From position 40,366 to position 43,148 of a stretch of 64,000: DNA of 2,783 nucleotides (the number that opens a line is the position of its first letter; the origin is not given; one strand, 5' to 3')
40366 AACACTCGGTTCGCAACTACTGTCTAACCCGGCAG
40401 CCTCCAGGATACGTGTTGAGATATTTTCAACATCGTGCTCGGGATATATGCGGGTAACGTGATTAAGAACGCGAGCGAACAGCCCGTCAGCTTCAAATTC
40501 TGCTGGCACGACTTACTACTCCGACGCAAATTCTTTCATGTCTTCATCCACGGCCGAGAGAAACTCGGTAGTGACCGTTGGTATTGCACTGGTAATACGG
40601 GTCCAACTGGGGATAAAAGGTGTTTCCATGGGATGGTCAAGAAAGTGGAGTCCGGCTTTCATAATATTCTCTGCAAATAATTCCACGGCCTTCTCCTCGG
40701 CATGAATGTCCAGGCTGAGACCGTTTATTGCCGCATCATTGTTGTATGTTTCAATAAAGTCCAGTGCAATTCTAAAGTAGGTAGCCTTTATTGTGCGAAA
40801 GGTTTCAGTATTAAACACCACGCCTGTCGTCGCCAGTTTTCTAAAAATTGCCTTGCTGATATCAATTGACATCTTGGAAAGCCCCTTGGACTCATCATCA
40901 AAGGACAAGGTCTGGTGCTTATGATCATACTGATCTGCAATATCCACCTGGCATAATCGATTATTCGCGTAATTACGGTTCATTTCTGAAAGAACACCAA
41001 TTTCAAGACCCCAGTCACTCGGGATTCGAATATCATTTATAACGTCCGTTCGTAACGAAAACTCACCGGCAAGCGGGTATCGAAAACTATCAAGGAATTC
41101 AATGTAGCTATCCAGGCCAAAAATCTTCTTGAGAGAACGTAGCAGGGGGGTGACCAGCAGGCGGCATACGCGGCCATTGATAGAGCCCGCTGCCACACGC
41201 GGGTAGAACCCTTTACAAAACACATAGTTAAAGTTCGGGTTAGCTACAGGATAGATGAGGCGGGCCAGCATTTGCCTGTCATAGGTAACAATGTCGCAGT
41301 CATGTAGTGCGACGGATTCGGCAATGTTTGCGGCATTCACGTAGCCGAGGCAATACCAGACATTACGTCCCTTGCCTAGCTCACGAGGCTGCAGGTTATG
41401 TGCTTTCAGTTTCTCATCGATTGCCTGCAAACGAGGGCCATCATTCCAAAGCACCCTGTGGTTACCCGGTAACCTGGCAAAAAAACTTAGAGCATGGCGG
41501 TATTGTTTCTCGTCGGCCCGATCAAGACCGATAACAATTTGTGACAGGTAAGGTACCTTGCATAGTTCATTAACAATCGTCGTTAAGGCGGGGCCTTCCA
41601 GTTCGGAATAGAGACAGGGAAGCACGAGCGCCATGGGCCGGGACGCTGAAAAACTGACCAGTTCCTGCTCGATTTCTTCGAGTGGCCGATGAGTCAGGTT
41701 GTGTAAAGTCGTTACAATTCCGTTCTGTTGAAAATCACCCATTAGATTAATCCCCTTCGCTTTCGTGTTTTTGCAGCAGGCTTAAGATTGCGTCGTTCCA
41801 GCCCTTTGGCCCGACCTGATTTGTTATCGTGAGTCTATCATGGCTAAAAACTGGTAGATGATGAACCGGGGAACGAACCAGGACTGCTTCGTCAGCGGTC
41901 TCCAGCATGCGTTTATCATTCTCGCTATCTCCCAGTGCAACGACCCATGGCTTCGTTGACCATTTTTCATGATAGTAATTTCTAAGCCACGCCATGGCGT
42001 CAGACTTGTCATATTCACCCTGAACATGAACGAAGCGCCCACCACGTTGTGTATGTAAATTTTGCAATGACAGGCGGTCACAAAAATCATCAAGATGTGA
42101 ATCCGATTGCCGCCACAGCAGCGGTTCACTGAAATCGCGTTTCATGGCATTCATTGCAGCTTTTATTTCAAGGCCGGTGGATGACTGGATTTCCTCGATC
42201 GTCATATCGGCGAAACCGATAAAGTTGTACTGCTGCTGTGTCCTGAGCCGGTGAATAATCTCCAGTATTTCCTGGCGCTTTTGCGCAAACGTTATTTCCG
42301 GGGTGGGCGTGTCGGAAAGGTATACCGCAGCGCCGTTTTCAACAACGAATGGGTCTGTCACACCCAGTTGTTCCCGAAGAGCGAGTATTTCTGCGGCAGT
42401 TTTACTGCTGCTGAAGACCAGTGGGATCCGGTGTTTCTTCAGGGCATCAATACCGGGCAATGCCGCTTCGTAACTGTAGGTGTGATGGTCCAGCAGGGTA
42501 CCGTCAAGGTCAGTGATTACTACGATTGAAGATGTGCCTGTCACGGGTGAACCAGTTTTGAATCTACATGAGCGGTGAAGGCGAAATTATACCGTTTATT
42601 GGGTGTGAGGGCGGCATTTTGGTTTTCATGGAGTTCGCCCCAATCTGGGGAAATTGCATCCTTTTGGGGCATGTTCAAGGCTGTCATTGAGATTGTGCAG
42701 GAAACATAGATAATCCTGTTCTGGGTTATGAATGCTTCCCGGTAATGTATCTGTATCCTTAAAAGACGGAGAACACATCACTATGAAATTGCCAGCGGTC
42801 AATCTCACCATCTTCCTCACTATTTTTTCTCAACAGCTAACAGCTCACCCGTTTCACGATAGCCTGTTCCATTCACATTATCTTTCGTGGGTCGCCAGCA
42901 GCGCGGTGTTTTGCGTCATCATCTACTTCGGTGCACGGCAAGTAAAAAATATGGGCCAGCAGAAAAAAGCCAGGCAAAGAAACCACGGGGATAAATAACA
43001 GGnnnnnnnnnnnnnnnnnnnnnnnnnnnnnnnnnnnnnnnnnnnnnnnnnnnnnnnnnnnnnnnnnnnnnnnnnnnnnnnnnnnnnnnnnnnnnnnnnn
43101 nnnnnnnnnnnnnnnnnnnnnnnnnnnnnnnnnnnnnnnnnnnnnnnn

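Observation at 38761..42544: Compatible-solute (glucosyl- or mannosyl-glycerate) synthesis genes together with a GH13 phosphorylase, i.e. synthesis and recycling in one locus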

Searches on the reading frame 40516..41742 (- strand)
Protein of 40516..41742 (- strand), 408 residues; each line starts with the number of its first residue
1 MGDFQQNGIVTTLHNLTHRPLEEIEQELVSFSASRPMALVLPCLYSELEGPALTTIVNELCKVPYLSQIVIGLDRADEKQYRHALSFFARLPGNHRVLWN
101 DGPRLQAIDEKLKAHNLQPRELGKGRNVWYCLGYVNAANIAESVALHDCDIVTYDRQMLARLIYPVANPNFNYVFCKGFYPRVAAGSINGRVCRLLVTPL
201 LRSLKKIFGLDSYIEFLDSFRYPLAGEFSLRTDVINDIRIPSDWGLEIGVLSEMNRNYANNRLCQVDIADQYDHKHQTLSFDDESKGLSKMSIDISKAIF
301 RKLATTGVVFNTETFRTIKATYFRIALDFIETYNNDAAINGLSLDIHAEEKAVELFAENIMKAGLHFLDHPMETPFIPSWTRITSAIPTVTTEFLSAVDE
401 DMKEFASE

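Call 3: search_protein_families(library=pfam, proteins=[window:40516-41742:-], max_evalue=0.01)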
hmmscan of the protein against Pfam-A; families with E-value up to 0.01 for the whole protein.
window:40516-41742:- (408 aa): 0 families

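Call 4: search_protein_families(library=ncbifam, proteins=[window:40516-41742:-], max_evalue=0.01)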
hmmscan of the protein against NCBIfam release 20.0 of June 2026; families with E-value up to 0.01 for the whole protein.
window:40516-41742:- (408 aa): 3 families
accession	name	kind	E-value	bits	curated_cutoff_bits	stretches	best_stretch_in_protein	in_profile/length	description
NF040724.1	GpgS_Meth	equivalog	5.5e-107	358.1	700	1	3-405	2-402/402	glucosyl-3-phosphoglycerate synthase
NF010496.0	PRK13915.1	equivalog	4.2e-18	65.5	262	1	118-316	98-281/307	glucosyl-3-phosphoglycerate synthase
NF041659.1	Papain_Inhib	equivalog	0.0021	18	150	1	257-307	74-125/130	cysteine/serine endopeptidase inhibitor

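Call 6: search_solved_structures(query=window:40516-41742:-, max_evalue=0.001, show_alignments=1)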
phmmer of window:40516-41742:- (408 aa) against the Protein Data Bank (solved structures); distinct sequences matched with E-value up to 0.001: 2.
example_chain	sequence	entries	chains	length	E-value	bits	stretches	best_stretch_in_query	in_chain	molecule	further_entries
7pdo_A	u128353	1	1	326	0.00057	22.4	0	118-271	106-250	Glucosyl-3-phosphoglycerate synthase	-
7p5l_A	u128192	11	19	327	0.00058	22.4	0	118-271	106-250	Glucosyl-3-phosphoglycerate synthase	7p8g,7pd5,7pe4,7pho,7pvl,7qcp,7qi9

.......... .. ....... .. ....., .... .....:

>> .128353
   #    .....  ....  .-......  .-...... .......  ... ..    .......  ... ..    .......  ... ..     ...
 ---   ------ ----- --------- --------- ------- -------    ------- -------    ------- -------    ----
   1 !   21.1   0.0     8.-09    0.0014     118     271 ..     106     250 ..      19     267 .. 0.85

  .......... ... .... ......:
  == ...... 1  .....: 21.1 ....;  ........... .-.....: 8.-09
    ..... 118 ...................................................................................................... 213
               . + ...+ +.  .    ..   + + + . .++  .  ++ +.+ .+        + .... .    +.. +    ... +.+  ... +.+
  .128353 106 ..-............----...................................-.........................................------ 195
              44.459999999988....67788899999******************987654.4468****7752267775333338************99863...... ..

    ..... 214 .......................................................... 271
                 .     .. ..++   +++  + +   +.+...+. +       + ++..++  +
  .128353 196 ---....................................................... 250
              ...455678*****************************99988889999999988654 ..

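Call 23: find_homologous_proteins(query=window:40516-41742:-, max_evalue=1e-10)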
Query window:40516-41742:- (408 aa): 8000 proteins with E <= 1e-10 among 8000 candidates; the best 120 are listed.
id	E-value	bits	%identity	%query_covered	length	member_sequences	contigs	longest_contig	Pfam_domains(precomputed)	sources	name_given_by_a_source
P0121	1.4e-269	912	97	100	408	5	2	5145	-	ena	-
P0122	2.2e-221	753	79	100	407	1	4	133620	-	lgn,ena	-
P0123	2.3e-220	750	79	99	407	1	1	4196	-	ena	-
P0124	4.0e-220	749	78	99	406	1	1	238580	-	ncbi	-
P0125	9.7e-220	748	78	100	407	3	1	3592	-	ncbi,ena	-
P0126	1.4e-219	747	78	99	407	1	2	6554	-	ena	-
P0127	1.7e-219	747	78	100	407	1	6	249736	-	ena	-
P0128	2.3e-219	747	78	100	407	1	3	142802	-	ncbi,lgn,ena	-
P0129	2.6e-219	746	78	100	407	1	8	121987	-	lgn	-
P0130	3.2e-219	746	77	100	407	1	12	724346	-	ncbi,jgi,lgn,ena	-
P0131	6.0e-219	745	77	100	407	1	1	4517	-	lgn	-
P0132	1.3e-218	744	78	100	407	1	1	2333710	-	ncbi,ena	-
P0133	1.7e-218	744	78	100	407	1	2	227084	-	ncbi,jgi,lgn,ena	jgi:glucosyl-3-phosphoglycerate synthase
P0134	1.8e-218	744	77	99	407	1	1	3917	-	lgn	-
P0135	2.2e-218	743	77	100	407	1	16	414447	-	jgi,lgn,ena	-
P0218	1.1e-206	705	75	100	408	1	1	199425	-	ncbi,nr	ncbi:glycosyl transferase [Marinobacter hydrocarbonoclasticus]|nr:glycosyl transferase [Marinobacter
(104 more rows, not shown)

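Call 32: find_encoding_contigs(protein=window:40516-41742:-, flank=3000, max_places=4)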
Protein window:40516-41742:- (408 aa): no gene with exactly this product is on record in the collection.

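Call 35: search_solved_structures(query=A2, max_evalue=1)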
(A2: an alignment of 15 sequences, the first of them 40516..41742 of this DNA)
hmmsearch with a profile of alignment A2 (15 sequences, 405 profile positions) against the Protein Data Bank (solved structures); distinct sequences matched with E-value up to 1: 8.
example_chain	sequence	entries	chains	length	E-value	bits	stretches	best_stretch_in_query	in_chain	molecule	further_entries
7pdo_A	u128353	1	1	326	4.8e-07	32.7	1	117-271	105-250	Glucosyl-3-phosphoglycerate synthase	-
7p5l_A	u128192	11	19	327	4.9e-07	32.6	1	116-271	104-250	Glucosyl-3-phosphoglycerate synthase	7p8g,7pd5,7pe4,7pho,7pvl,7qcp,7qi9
3f1y_A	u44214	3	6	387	7.5e-06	28.7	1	147-308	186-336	Mannosyl-3-phosphoglycerate synthase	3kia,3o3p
4y6n_A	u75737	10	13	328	1.2e-05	28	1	118-269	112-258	Glucosyl-3-phosphoglycerate synthase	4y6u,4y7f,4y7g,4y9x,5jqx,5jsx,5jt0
3e25_A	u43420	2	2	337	1.3e-05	27.9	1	119-269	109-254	Putative uncharacterized protein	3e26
4ddz_A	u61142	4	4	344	1.5e-05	27.8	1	119-269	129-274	GLUCOSYL-3-PHOSPHOGLYCERATE SYNTHASE (GpgS) | Glucosyl-3-phosphoglycerate synthase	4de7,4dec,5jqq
3ckj_A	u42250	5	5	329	2.6e-05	26.9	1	119-270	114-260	Putative uncharacterized protein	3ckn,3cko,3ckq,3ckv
2o20_A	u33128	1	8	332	0.82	12.1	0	297-359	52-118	Catabolite control protein A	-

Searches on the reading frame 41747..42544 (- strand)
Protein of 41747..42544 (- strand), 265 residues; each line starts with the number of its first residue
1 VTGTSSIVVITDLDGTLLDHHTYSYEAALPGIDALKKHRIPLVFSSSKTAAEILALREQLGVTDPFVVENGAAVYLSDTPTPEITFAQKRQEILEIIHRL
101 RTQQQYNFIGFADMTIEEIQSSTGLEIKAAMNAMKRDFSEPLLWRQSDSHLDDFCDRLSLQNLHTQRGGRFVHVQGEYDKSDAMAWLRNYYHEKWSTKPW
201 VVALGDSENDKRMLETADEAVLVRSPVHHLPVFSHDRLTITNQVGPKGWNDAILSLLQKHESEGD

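Call 3: search_protein_families(library=pfam, proteins=[window:41747-42544:-], max_evalue=0.01)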
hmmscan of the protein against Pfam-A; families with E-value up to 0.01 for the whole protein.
window:41747-42544:- (265 aa): 3 families
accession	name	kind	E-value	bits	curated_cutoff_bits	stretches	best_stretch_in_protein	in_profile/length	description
PF08282.18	Hydrolase_3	-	1.4e-15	58.1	20.9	1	9-223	1-228/255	haloacid dehalogenase-like hydrolase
PF05116.19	S6PP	-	1.1e-08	35.4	20.3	1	7-88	3-86/247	Sucrose-6F-phosphate phosphohydrolase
PF00702.32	Hydrolase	-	0.0034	18.2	26.4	0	8-55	3-38/191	haloacid dehalogenase-like hydrolase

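Call 4: search_protein_families(library=ncbifam, proteins=[window:41747-42544:-], max_evalue=0.01)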
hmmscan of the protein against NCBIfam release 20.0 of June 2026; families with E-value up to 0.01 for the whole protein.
window:41747-42544:- (265 aa): 21 families
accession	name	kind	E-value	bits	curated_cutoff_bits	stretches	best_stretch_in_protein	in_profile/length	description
NF001218.0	PRK00192.1-5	equivalog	8.1e-82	274.9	362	1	6-260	4-272/275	mannosyl-3-phosphoglycerate phosphatase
NF001216.0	PRK00192.1-2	equivalog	1.4e-74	250.9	353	1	3-262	3-266/275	mannosyl-3-phosphoglycerate phosphatase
TIGR01486.1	HAD-SF-IIB-MPGP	subfamily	1.2e-64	218.1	164.75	1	8-256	1-256/257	mannosyl-3-phosphoglycerate phosphatase family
NF002976.0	PRK03669.1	equivalog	3.2e-62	210.3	315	1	5-258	6-269/271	mannosyl-3-phosphoglycerate phosphatase-related protein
TIGR02463.1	MPGP_rel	hypoth_equivalog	2.8e-56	190.7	282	1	9-223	2-215/216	mannosyl-3-phosphoglycerate phosphatase-related protein YedP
TIGR02461.1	osmo_MPG_phos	equivalog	5.8e-46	157.4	244.35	1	8-223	1-226/227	mannosyl-3-phosphoglycerate phosphatase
NF001217.0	PRK00192.1-4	equivalog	5.3e-42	144.2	373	1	5-259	7-263/265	mannosyl-3-phosphoglycerate phosphatase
NF011072.0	PRK14502.1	equivalog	1.8e-40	139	762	2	8-77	418-487/694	bifunctional mannosyl-3-phosphoglycerate synthase/mannosyl-3 phosphoglycerate phosphatase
NF001215.0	PRK00192.1-1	equivalog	8.8e-29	100.5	488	1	1-257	1-259/265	mannosyl-3-phosphoglycerate phosphatase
NF009342.0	PRK12702.1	equivalog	3.9e-20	72.3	596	1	8-144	3-154/302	mannosyl-3-phosphoglycerate phosphatase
TIGR01484.1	HAD-SF-IIB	subfamily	1e-18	68.2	41.8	1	9-223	2-221/221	HAD-IIB family hydrolase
TIGR01482.1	SPP-subfamily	subfamily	5.1e-13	49.1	107.15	1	9-224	1-191/225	sucrose-phosphate phosphatase subfamily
TIGR00099.1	Cof-subfamily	subfamily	5.1e-12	45.9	137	1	8-113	1-104/256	Cof-type HAD-IIB family hydrolase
NF045966.1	YcsE_rel_Pase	equivalog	1.5e-11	44.3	220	2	8-105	4-102/265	YcsE-related riboflavin metabolism phosphatase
TIGR01487.1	Pglycolate_arch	equivalog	4.1e-11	43.1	122.75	1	7-95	2-87/215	phosphoglycolate phosphatase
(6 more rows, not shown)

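Call 7: search_solved_structures(query=window:41747-42544:-, max_evalue=0.001)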
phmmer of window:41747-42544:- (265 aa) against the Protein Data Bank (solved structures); distinct sequences matched with E-value up to 0.001: 8.
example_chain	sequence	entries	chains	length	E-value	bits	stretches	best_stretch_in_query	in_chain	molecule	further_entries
1xvi_A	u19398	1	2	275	3.9e-36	128.2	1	7-253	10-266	Putative mannosyl-3-phosphoglycerate phosphatase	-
3ztw_A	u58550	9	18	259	2.2e-18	70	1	8-223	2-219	MANNOSYL-3-PHOSPHOGLYCERATE PHOSPHATASE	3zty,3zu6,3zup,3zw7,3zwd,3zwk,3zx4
1wzc_A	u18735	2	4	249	1.9e-16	63.7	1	9-228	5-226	Mannosyl-3-phosphoglycerate phosphatase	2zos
2hf2_A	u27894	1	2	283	9.7e-08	35.1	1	6-231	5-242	Sugar phosphatase supH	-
1rlm_A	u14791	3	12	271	3e-07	33.5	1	8-220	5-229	Phosphatase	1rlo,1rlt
1nf2_A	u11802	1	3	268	9.1e-06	28.7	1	8-243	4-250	phosphatase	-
1nrw_A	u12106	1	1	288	0.00024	24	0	8-78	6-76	hypothetical protein, haloacid dehalogenase-like hydrolase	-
3pgv_A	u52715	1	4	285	0.00099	22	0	8-79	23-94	haloacid dehalogenase-like hydrolase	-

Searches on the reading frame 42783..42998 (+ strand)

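Call 48: search_protein_families(library=pfam, proteins=[window:42783-42998:+], max_evalue=0.1)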
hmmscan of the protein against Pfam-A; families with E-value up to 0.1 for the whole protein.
window:42783-42998:+ (71 aa): 2 families
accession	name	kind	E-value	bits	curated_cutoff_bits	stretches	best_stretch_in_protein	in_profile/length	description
PF19885.4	DUF6358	-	0.0082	16.8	28.4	1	30-57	28-58/61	Family of unknown function (DUF6358)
PF20506.3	DUF6732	-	0.036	14.3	27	1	8-64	5-63/72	Family of unknown function (DUF6732)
